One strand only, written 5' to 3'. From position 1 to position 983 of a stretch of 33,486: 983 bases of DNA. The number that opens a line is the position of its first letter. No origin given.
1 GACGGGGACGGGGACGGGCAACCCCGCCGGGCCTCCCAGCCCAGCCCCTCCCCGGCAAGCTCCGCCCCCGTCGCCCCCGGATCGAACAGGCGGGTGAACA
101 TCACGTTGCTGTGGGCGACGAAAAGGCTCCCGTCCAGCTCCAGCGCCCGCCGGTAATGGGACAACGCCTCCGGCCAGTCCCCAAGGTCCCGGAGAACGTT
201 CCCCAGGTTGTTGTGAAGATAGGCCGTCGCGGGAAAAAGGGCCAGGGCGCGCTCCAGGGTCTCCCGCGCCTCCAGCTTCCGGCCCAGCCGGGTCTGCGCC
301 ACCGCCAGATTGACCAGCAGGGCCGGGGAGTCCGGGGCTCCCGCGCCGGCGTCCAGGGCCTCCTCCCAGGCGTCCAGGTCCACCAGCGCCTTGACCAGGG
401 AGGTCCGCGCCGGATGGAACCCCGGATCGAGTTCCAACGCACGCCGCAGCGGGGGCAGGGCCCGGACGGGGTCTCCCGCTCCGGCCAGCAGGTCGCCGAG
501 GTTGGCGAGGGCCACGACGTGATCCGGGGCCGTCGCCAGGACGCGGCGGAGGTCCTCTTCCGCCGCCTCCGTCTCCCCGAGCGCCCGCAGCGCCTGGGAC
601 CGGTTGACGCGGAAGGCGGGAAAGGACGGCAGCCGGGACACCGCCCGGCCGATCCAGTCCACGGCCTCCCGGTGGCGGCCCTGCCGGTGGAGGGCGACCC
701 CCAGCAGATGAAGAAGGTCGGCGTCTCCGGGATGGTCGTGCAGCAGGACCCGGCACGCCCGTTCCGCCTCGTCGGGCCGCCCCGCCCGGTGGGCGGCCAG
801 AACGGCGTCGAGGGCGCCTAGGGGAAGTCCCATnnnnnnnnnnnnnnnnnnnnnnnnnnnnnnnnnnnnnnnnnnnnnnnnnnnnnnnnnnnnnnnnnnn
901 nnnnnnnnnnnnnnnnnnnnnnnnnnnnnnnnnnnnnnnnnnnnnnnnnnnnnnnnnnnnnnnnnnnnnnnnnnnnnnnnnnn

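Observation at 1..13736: Six tandem TPR + GT41 (SPINDLY-type) glycosyltransferase paralogs in one translationally coupled operon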

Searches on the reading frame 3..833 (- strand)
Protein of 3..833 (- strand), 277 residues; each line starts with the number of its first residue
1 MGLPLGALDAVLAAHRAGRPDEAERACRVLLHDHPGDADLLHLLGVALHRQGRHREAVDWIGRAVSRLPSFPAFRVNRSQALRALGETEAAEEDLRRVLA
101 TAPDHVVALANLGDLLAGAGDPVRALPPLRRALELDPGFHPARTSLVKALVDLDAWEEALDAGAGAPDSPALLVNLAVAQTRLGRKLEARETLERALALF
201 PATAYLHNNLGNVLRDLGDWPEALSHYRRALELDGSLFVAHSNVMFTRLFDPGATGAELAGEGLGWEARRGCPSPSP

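Call 6: search_protein_families(library=pfam, proteins=[window:3-833:-], max_evalue=0.01)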
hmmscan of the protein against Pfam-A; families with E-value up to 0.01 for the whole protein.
window:3-833:- (277 aa): 22 families
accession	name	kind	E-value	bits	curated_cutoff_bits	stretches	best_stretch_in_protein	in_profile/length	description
PF07719.23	TPR_2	-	4.3e-32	108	27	3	204-234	1-31/34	Tetratricopeptide repeat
PF00515.34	TPR_1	-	3.2e-30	103.1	27.8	2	204-234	1-31/34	Tetratricopeptide repeat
PF13424.12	TPR_12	-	1.8e-28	99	30.1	4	204-234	3-33/77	Tetratricopeptide repeat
PF13432.12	TPR_16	-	1.6e-25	89.6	32.7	4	182-234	9-61/65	Tetratricopeptide repeat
PF14559.12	TPR_19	-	1e-24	87.1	25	4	16-70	3-57/68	Tetratricopeptide repeat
PF13428.12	TPR_14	-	5e-24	82.8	23.5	5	76-115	5-44/44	Tetratricopeptide repeat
PF13431.12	TPR_17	-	3.2e-22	77.3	24.4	1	30-58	5-33/34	Tetratricopeptide repeat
PF13181.12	TPR_8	-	6.6e-19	66.9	25.7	0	76-105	5-34/34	Tetratricopeptide repeat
PF13374.12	TPR_10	-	1.8e-18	66.3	27.5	1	208-233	6-31/42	Tetratricopeptide repeat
PF13176.12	TPR_7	-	1.8e-18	65.4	27.9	1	207-234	2-29/36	Tetratricopeptide repeat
PF13414.12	TPR_11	-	1.1e-17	63.9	26.8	2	211-243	1-33/42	TPR repeat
PF07721.20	TPR_4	-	4e-15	55.3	27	0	40-61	3-24/26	Tetratricopeptide repeat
PF13174.12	TPR_6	-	2.8e-13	50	26.3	0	173-201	3-31/33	Tetratricopeptide repeat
PF13429.12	TPR_15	-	1e-09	38.7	26.2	0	166-230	142-209/280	Tetratricopeptide repeat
PF12895.13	ANAPC3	-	1.8e-08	35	27.2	0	22-92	7-76/82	Anaphase-promoting complex, cyclosome, subunit 3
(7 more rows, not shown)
